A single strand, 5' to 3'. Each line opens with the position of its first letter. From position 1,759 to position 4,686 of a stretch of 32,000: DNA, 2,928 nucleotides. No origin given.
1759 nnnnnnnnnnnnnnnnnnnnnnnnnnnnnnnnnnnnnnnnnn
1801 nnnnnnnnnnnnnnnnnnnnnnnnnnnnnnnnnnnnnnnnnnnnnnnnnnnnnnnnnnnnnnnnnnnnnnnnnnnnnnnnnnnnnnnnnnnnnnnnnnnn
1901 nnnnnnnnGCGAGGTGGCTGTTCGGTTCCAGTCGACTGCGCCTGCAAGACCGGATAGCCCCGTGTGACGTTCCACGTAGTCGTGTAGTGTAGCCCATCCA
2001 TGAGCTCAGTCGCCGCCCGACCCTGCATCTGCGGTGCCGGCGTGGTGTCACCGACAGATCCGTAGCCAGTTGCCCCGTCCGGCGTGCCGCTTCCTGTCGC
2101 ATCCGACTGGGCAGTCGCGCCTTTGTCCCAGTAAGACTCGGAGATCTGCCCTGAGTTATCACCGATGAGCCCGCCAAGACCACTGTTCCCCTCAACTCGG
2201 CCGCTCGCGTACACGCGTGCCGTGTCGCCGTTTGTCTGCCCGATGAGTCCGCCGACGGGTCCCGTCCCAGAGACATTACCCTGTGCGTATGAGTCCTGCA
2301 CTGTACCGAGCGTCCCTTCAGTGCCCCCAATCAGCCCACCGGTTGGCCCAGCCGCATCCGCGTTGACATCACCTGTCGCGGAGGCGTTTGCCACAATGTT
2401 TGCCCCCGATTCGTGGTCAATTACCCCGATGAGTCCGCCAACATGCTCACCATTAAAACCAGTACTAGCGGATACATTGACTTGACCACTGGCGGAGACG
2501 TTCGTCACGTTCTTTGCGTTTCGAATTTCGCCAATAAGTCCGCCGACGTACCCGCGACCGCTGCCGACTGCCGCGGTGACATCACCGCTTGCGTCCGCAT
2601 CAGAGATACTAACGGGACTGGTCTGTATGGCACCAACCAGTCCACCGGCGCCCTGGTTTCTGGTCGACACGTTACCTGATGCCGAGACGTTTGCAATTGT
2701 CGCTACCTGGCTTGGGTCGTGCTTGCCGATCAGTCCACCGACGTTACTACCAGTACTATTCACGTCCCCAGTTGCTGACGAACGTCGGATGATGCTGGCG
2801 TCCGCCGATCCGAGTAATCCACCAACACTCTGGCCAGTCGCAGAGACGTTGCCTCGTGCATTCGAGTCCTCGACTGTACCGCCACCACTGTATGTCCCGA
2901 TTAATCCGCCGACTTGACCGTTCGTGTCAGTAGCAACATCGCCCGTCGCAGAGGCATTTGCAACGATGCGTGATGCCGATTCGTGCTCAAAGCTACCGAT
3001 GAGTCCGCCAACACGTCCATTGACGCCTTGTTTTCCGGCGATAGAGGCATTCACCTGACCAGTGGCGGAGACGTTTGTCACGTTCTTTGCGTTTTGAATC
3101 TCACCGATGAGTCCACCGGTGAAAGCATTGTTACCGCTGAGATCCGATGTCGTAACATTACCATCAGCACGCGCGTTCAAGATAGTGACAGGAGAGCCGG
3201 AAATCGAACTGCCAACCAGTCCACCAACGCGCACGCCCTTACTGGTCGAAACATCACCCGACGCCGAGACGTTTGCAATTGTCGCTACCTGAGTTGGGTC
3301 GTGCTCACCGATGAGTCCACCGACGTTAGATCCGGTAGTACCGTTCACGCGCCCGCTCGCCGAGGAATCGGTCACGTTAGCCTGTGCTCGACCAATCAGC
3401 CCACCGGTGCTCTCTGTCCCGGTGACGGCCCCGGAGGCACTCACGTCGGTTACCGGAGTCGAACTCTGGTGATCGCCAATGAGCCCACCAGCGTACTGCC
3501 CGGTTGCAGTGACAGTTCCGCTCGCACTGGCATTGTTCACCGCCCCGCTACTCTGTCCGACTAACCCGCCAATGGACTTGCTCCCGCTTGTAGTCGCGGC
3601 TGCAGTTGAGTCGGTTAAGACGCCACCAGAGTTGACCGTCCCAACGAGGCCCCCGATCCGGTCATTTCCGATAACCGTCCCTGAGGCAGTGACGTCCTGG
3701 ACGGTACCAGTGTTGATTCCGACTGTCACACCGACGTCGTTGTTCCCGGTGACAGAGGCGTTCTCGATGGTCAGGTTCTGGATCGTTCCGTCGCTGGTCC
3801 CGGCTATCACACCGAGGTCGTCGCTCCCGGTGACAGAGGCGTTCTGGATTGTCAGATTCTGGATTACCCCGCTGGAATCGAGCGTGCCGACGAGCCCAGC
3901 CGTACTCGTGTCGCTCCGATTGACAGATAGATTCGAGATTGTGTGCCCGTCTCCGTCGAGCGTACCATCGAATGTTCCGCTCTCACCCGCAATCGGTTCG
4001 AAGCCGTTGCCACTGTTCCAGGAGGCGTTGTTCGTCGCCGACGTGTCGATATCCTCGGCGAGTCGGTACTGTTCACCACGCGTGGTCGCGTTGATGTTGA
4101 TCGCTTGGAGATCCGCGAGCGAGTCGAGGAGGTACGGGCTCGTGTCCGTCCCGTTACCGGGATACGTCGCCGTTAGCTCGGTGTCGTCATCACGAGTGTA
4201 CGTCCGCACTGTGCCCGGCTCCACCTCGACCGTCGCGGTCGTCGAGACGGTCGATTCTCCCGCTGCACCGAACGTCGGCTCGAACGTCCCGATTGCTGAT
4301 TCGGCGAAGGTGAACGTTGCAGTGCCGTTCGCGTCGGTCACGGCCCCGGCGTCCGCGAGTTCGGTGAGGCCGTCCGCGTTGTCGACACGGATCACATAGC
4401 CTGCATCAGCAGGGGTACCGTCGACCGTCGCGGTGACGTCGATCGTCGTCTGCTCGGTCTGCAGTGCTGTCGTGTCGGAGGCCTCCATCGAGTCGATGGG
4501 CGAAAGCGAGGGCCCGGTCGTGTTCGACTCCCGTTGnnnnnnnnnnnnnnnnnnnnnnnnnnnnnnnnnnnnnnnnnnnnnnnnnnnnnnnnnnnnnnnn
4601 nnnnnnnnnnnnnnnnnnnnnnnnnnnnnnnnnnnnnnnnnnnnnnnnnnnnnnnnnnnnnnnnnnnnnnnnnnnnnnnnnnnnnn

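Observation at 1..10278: The largest gene in the window is missing from the ORF track: a >10.2-kb minus-strand ORF for a secreted GLUG-repeat giant protein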

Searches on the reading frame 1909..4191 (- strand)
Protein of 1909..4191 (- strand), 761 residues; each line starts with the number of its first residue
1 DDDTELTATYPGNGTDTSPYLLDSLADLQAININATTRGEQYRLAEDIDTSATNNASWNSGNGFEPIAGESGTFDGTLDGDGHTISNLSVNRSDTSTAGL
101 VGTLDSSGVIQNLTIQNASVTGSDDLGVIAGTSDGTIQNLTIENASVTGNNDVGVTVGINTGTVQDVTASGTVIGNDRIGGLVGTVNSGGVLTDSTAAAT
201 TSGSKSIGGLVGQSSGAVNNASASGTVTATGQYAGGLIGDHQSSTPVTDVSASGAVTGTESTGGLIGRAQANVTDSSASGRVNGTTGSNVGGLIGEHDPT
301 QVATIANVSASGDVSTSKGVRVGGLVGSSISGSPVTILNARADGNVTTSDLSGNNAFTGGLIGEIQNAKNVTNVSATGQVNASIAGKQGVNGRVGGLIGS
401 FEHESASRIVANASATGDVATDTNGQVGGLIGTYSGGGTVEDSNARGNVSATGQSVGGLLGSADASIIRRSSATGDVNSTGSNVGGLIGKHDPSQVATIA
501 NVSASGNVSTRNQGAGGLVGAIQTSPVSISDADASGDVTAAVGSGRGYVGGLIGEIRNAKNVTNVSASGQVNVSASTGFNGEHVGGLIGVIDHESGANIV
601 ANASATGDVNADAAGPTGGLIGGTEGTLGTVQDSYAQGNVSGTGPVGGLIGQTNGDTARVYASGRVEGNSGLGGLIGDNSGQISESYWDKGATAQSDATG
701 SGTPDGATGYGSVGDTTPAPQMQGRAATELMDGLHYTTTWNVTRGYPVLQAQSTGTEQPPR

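Call 44: predict_structure(alignment_id=A1)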
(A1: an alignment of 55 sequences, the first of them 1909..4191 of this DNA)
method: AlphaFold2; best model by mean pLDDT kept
length: 761 residues; sequences in the alignment: 55
mean_pLDDT: 88.9   pTM: 0.84
mean pLDDT of the five models: 88.9, 88.8, 88.2, 83.2, 80.2
residues with pLDDT >= 90: 468; 70-90: 243; 50-70: 38; < 50: 12
segments of 3 or more residues with pLDDT < 50: 1-3, 753-761
pLDDT, mean of each block of 10 residues (from residue 1): 58 95 95 92 98 96 95 96 98 95 98 98 97 98 98 96 97 96 95 96 95 96 96 96 96 96 97 97 92 97 97 92 96 94 96 86 95 98 76 94 80 97 91 89 95 91 83 92 86 78 87 78 81 85 76 80 83 70 75 65 82 79 75 88 89 90 91 92 94 93 90 89 87 77 77 42 34
secondary structure, 60 per line:
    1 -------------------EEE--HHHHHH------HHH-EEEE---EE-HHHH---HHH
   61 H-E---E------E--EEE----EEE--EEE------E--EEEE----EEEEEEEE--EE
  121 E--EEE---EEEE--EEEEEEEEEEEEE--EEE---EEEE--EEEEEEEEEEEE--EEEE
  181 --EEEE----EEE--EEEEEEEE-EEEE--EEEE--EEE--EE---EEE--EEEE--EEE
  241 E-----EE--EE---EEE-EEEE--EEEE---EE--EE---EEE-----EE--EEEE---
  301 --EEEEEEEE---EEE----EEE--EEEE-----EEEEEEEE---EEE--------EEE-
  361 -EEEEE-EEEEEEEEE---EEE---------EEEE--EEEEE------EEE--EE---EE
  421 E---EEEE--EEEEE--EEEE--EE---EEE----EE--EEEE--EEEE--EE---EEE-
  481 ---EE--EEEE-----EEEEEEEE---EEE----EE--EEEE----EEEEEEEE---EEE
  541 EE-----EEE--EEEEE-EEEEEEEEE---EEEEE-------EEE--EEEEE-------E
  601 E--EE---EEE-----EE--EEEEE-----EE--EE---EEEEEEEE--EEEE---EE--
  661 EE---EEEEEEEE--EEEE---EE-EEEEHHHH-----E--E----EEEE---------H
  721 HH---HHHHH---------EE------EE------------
elements in order (helices of 4 or more, strands of 3 or more residues): E20-22 H25-30 E41-44 H51-54 H58-61 E77-79 E84-86 E89-91 E101-104 E109-116 E119-121 E124-126 E130-133 E136-148 E151-153 E157-160 E163-174 E177-180 E183-186 E191-193 E196-203 E205-208 E211-214 E217-219 E227-229 E232-235 E238-241 E256-258 E260-263 E266-269 E282-284 E294-297 E303-310 E314-316 E321-323 E326-329 E335-342 E346-348 E357-359 E362-366 E368-376 E380-382 E392-395 E398-402 E409-411 E419-421 E425-428 E431-435 E438-441 E449-451 E460-463 E466-469 E477-479 E488-491 E497-504 E508-510 E519-522 E527-534 E538-542 E548-550 E553-557 E559-567 E571-575 E583-585 E588-592 E609-611 E621-625 E640-647 E650-653 E666-673 E676-679 E686-689 H690-693 E707-710 H726-730
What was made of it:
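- On GLUG motif proteins (Pfam PF07581): This is a prediction only: AlphaFold2 pLDDT 88.9, pTM 0.84 (call 44).
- Fold: AlphaFold2 pLDDT 88.9 and a beta-solenoid (call 44). The modules are conserved and one is modelled with high confidence (call 44).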

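Call 47: fold_search(model_id=the predicted structure, library=pdb)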
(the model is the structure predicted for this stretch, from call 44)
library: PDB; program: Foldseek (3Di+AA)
matches with E <= 10: 274; with E <= 0.001: 1
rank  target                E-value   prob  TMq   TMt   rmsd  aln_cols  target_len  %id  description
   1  3n6z                  7.8e-05  1.00  0.20  0.37  10.4       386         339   19  Crystal structure of a putative immunoglobulin A1 protease (BACOVA_03286) from Bacteroides ovatus at 1.30 A resolution (released 2010-07-21)
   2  7uvl_P                5.5e-03  0.98  0.15  0.11  11.2       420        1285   16  IgA1 Protease with IgA1 substrate (released 2022-11-23)
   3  5nxk_A                1.1e-02  0.35  0.10  0.21  17.2       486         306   15  L. reuteri 53608 SRRP (released 2018-03-21)
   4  5nxk_B                2.2e-02  0.38  0.11  0.24  16.7       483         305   15  L. reuteri 53608 SRRP (released 2018-03-21)
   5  7dmk_D                2.3e-02  0.21  0.16  0.16  23.9       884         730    9  PL6 alginate lyase BcAlyPL6 (released 2021-10-06)
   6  7uvk                  2.6e-02  0.99  0.23  0.14   7.8       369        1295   18  G. haemolysans IgA1 protease (released 2022-11-23)
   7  5nxk_C                2.6e-02  0.30  0.10  0.22  16.9       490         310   15  L. reuteri 53608 SRRP (released 2018-03-21)
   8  2xt2_A                5.6e-02  0.23  0.09  0.24  11.5       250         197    8  Structure of the pentapeptide repeat protein AlbG, a resistance factor for the topoisomerase poison albicidin. (released 2010-10-13)
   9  6xja_P                6.4e-02  0.91  0.20  0.13   9.9       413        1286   15  Streptococcus Pneumoniae IgA1 Protease with IgA1 substrate (released 2021-01-20)
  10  2xt2_B                1.1e-01  0.20  0.10  0.24  11.6       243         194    7  Structure of the pentapeptide repeat protein AlbG, a resistance factor for the topoisomerase poison albicidin. (released 2010-10-13)
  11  4rt6_A                1.1e-01  0.18  0.22  0.21  15.8       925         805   10  Structure of a complex between hemopexin and hemopexin binding protein (released 2016-05-18)
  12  6nw9_B                1.6e-01  0.10  0.13  0.14  15.5       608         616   11  CRYSTAL STRUCTURE OF A TAILSPIKE PROTEIN 3 (TSP3, ORF212) FROM ESCHERICHIA COLI O157:H7 BACTERIOPHAGE CBA120 (released 2019-06-05)
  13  6qps_A                1.7e-01  0.30  0.19  0.28  12.3       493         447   11  Structural characterization of a mannuronic acid specific polysaccharide family 6 lyase enzyme from human gut microbio (released 2019-09-25)
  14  2uvf_B                1.7e-01  0.04  0.09  0.11  16.5       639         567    9  Structure of Yersinia enterocolitica Family 28 Exopolygalacturonase in Complex with Digalaturonic Acid (released 2007-05-08)
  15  4rm6                  1.8e-01  0.12  0.20  0.19  16.2       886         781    9  Crystal structure of Hemopexin Binding Protein (released 2016-05-18)
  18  7jgj_A                2.2e-01  1.00  0.25  0.15   4.7       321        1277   17  IgA1 Protease in complex with neutralizing mAb (released 2020-12-09)
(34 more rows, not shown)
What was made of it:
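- On GLUG motif proteins (Pfam PF07581): Foldseek probability is 0.98-1.0 to the GLUG beta-helices of 3n6z, 7uvl, 7uvk and 7jgj (call 47).
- Foldseek finds IgA1-protease GLUG beta-helices, then adhesin, lyase and tailspike beta-helices (call 47). The best fold matches are IgA1 proteases, followed by PL6 lyases and phage tailspike depolymerases (call 47). The lyase and tailspike matches have probability 0.03-0.3 and TM-scores of 0.3 or less (call 47).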

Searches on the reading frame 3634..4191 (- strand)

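Call 20: search_protein_families(library=pfam, max_evalue=1, proteins=[window:3634-4191:-])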
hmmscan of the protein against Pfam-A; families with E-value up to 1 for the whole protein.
seq(186 aa): 3 families
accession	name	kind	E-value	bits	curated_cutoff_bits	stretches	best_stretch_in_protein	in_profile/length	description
PF16318.11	DUF4957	-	0.0019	18.5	30.8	1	87-168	48-133/142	Domain of unknown function (DUF4957)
PF05342.19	Peptidase_M26_N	-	0.051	13.2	27.7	1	72-142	181-248/250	M26 IgA1-specific Metallo-endopeptidase N-terminal region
PF07581.17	Glug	-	0.15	13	20.5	0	149-174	1-28/28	The GLUG motif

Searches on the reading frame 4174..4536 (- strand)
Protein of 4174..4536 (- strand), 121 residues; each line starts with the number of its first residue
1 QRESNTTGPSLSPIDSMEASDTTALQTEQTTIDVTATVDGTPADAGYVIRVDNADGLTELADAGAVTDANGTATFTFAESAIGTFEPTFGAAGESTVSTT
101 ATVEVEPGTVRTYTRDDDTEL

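Call 20: search_protein_families(library=pfam, max_evalue=1, proteins=[window:4174-4536:-])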
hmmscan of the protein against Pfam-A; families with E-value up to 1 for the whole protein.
seq(121 aa): 1 family
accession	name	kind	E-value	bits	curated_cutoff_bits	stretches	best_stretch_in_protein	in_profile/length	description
PF02369.22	Big_1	-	0.02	15.4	34.9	1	20-102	7-91/93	Bacterial Ig-like domain (group 1)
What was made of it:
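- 4204..4536 (-): Ig-like spacer (residues 1915-2025). Weak Big_1 hit, E 0.02 (call 20).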
